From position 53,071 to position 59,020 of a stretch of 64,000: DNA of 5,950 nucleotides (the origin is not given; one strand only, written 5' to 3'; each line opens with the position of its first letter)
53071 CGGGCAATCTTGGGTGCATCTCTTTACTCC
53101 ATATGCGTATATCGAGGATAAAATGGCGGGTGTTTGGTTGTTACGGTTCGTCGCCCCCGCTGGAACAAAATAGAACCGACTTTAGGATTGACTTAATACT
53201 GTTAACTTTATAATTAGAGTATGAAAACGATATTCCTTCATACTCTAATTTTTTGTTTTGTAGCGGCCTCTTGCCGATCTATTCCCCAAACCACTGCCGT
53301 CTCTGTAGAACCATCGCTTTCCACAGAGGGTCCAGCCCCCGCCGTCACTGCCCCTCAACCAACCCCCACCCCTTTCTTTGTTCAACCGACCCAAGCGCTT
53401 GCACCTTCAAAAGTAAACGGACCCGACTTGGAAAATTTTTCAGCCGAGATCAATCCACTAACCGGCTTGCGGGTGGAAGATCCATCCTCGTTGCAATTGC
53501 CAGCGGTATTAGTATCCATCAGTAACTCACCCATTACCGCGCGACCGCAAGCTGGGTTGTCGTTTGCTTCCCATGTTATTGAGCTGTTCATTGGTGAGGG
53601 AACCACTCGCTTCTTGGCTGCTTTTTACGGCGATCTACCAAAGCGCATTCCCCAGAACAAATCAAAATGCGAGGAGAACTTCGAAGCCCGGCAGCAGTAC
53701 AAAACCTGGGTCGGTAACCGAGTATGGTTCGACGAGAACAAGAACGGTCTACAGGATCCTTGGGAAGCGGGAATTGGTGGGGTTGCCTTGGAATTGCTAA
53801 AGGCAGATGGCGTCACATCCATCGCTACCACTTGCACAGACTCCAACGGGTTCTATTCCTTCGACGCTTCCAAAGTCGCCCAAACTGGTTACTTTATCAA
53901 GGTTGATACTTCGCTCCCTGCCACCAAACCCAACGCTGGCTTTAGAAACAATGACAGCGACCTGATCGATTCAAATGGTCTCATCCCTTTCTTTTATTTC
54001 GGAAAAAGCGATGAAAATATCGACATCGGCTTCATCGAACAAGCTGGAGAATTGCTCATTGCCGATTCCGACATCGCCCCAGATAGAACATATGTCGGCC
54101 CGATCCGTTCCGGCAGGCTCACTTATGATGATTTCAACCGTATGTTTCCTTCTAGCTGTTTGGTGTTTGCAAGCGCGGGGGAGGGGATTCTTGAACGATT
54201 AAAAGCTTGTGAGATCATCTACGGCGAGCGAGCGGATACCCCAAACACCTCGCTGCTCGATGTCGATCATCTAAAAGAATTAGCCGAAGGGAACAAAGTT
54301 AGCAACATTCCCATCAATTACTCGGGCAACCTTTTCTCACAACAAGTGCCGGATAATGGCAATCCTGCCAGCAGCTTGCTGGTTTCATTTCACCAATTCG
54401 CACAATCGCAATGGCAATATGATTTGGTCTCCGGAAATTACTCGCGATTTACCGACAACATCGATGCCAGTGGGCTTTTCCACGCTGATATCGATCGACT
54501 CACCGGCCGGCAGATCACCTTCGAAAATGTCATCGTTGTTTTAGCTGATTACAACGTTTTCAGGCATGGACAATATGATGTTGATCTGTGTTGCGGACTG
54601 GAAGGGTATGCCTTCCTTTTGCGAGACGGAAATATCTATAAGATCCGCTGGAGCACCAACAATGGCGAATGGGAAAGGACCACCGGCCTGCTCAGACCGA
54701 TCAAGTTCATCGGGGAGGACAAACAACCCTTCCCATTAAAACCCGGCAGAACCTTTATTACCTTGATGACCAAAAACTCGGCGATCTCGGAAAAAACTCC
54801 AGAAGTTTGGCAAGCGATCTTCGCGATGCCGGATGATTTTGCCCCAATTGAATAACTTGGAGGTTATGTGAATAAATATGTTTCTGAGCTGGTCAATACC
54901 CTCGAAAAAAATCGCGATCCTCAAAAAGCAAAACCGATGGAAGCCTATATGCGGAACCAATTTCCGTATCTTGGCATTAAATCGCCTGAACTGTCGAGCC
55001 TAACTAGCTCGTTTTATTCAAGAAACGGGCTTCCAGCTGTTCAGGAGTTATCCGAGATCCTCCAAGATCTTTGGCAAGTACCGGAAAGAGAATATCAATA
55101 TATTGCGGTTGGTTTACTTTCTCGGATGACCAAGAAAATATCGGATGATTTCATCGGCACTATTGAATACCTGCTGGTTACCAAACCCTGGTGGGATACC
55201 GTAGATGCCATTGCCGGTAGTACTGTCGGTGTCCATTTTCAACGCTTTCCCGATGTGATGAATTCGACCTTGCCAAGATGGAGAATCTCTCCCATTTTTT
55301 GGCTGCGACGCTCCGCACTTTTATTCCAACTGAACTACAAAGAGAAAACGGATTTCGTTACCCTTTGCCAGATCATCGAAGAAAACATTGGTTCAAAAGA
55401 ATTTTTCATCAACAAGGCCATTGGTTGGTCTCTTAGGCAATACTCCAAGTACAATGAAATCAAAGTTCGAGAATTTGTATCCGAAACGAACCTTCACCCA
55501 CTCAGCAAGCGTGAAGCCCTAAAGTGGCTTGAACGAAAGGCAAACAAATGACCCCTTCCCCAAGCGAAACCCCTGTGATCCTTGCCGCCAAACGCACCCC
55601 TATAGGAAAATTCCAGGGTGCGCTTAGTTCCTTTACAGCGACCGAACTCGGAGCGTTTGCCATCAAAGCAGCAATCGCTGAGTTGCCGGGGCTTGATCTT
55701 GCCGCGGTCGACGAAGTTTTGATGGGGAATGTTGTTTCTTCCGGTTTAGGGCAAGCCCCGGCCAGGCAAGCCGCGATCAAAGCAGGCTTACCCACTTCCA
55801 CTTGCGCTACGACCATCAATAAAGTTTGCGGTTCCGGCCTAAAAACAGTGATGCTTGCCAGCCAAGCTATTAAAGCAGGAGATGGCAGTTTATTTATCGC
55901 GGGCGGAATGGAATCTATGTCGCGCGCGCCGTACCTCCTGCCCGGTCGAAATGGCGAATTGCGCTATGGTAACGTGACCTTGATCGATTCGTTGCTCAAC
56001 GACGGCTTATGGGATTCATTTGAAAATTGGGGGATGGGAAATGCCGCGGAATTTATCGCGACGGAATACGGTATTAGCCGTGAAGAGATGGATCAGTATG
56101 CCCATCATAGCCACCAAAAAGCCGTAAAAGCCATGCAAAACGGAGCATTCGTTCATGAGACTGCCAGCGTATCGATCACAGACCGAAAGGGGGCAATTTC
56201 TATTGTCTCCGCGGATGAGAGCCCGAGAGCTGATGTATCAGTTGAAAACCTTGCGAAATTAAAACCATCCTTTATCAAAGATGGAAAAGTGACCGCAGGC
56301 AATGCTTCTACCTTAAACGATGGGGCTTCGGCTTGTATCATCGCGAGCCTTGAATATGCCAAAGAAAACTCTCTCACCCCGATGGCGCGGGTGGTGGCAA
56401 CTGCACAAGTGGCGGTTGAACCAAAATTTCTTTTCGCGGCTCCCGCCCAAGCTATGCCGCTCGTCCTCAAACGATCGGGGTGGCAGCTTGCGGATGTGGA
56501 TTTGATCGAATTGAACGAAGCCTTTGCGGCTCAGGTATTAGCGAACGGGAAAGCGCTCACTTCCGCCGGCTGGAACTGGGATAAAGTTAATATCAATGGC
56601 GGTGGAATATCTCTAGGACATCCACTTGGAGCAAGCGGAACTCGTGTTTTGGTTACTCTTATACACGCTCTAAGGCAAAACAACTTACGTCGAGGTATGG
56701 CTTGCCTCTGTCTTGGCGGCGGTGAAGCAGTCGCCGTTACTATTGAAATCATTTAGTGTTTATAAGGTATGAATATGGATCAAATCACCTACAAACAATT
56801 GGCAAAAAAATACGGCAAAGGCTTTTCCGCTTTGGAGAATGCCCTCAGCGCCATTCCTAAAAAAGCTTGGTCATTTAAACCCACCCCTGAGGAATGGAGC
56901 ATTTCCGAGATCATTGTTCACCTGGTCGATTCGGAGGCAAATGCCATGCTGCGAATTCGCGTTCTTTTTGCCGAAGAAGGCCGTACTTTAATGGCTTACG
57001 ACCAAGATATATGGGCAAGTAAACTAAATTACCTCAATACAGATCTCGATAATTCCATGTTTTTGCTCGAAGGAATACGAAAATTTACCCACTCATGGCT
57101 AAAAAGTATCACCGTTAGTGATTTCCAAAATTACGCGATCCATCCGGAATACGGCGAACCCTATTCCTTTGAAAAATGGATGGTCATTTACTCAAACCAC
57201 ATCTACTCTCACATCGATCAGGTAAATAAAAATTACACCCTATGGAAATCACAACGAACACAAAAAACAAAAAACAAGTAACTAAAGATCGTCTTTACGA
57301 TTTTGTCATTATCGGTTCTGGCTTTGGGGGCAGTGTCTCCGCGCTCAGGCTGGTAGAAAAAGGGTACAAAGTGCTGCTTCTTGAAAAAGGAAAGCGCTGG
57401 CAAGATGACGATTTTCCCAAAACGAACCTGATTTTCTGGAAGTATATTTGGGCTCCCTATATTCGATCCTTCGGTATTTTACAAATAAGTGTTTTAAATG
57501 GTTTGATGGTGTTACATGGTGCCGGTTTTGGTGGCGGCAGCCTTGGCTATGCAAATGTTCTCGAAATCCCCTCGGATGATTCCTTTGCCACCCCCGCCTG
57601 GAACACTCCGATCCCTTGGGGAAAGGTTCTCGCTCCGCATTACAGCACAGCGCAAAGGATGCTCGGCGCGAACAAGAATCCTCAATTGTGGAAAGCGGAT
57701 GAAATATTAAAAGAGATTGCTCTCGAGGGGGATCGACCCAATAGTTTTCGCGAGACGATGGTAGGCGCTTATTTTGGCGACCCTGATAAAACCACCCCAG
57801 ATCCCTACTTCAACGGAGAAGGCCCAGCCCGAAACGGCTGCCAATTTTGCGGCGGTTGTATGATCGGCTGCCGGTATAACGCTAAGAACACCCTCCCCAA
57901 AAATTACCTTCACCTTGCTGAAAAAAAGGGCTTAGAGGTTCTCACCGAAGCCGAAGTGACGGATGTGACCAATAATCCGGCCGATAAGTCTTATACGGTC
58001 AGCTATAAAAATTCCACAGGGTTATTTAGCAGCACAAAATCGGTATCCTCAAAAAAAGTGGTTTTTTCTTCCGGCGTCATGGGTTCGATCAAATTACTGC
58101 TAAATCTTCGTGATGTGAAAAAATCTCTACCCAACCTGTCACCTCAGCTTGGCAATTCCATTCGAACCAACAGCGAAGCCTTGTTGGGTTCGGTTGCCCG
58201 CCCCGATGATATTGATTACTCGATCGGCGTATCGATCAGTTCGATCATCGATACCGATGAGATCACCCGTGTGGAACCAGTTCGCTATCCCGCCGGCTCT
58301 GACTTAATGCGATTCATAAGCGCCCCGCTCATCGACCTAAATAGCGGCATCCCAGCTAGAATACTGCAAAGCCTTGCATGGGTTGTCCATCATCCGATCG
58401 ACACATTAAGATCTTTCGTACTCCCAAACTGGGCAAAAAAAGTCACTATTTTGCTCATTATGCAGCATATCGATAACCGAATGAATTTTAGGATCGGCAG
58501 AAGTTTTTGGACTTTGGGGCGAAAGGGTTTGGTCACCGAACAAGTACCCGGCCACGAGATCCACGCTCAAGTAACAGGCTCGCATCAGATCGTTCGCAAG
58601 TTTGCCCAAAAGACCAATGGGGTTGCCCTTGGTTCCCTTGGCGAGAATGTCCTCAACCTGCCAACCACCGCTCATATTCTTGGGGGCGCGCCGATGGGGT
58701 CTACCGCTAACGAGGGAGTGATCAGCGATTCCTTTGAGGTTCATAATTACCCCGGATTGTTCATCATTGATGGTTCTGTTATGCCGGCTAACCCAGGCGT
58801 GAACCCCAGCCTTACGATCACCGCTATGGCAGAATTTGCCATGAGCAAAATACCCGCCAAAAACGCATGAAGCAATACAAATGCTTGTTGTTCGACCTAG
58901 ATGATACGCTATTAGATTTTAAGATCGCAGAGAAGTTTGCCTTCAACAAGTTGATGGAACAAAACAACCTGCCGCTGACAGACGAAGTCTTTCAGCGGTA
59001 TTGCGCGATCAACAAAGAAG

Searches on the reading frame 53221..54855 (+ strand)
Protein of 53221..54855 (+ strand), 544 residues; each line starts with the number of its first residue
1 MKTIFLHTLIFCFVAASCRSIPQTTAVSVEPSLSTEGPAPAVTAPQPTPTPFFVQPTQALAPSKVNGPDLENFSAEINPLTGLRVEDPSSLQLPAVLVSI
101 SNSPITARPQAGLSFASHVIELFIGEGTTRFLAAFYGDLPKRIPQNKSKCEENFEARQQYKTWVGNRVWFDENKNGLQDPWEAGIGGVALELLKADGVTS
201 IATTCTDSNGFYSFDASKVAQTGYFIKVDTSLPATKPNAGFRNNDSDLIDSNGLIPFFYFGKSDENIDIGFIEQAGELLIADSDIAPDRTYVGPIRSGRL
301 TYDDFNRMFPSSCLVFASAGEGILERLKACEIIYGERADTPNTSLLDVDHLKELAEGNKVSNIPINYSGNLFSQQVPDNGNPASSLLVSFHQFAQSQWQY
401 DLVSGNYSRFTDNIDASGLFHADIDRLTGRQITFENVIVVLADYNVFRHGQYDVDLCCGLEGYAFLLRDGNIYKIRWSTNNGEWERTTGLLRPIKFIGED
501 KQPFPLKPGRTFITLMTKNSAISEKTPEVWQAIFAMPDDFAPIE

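Call 9: search_protein_families(library=pfam, proteins=[window:53221-54855:+], max_evalue=0.00001)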
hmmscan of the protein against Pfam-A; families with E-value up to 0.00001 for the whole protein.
window:53221-54855:+ (544 aa): 3 families
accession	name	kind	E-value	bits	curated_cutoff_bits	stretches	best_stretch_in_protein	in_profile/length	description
PF17210.9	SdrD_B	-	1.4e-18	67.5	29.7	1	164-270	3-111/112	SdrD B-like domain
PF17479.7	DUF3048_C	-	4.6e-13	50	25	1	390-513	5-114/114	Protein of unknown function (DUF3048) C-terminal domain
PF11258.13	DUF3048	-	1.9e-10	41.5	25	1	80-148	1-69/148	Protein of unknown function (DUF3048) N-terminal domain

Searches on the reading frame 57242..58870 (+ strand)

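Call 9: search_protein_families(library=pfam, proteins=[window:57242-58870:+], max_evalue=0.00001)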
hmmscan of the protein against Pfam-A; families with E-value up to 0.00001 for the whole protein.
window:57242-58870:+ (542 aa): 4 families
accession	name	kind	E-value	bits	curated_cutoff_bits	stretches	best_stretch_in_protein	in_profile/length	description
PF05199.19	GMC_oxred_C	-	8e-15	56.1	24.6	1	474-530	83-139/139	GMC oxidoreductase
PF00732.25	GMC_oxred_N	-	4.9e-10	40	23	1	198-287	109-198/218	GMC oxidoreductase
PF01266.30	DAO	-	5.3e-08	33.2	27.9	0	20-51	1-32/353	FAD dependent oxidoreductase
PF07992.20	Pyr_redox_2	-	5.5e-07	29.7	26.1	0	19-54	1-36/291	Pyridine nucleotide-disulphide oxidoreductase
